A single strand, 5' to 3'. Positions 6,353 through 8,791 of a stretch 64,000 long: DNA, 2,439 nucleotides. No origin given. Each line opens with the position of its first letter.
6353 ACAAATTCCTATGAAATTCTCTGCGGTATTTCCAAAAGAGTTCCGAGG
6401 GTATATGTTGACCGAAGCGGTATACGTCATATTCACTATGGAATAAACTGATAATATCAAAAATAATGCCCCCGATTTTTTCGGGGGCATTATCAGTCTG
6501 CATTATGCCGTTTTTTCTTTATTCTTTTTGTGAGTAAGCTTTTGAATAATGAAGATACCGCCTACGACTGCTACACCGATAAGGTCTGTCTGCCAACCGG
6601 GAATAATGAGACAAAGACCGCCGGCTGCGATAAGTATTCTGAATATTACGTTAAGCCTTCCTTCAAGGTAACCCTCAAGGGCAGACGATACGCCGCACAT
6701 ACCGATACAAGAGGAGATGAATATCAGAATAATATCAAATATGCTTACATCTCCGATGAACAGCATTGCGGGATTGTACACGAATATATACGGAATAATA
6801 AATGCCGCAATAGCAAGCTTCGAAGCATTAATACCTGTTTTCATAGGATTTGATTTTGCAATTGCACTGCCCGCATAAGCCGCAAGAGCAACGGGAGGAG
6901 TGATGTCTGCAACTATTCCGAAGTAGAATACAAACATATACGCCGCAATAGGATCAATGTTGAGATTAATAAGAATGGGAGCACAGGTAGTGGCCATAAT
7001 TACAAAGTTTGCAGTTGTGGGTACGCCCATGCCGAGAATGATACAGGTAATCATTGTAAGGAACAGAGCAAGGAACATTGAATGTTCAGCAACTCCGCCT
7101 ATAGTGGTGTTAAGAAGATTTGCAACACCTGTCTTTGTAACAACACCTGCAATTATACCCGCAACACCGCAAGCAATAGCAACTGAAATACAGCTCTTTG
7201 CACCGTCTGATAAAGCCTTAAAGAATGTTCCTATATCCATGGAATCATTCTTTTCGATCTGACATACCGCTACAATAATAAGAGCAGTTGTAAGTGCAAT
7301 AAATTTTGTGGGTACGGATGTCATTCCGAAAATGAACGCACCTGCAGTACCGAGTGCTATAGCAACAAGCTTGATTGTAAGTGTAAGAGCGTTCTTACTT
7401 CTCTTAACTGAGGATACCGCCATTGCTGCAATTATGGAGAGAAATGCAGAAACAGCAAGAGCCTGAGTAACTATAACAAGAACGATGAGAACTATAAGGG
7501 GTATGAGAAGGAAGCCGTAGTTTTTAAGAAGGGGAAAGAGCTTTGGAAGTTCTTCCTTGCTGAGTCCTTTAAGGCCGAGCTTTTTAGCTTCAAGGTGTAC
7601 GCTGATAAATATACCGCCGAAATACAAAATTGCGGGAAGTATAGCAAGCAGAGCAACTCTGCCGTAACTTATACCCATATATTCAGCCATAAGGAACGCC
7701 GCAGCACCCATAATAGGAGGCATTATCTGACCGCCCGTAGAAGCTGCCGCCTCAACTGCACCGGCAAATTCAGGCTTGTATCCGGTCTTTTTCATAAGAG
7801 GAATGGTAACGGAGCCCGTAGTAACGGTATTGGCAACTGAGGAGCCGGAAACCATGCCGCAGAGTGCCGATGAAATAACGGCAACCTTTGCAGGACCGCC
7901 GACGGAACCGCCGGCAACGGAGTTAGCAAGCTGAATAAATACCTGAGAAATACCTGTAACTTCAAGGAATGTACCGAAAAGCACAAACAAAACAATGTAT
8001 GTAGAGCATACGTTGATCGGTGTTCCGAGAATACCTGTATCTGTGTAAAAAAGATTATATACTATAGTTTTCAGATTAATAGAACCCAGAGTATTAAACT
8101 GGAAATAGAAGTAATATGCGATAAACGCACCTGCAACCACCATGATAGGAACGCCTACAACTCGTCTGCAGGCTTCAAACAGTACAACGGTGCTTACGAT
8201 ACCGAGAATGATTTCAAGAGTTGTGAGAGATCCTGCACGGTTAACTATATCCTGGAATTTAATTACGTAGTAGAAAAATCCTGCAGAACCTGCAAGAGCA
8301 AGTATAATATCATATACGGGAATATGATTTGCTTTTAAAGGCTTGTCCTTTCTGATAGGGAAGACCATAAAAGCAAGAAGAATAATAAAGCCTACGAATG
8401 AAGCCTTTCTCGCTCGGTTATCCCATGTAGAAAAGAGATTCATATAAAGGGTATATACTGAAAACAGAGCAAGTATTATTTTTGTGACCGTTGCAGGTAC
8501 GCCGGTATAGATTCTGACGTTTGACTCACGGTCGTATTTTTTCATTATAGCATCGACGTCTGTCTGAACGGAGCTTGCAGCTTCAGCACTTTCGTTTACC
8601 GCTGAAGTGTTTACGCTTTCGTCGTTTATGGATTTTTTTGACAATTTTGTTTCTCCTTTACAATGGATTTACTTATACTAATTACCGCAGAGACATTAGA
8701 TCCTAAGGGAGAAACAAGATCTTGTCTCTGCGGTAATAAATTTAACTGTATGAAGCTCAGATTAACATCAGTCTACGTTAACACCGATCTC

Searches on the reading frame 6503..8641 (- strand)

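Call 24: search_protein_families(library=pfam, proteins=[window:6503-8641:-], max_evalue=0.001)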
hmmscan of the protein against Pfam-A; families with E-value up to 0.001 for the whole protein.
window:6503-8641:- (712 aa): 1 family
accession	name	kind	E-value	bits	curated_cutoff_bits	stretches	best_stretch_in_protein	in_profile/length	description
PF06808.19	DctM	-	2.7e-88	297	23.8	2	151-418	3-258/413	Tripartite ATP-independent periplasmic transporter, DctM component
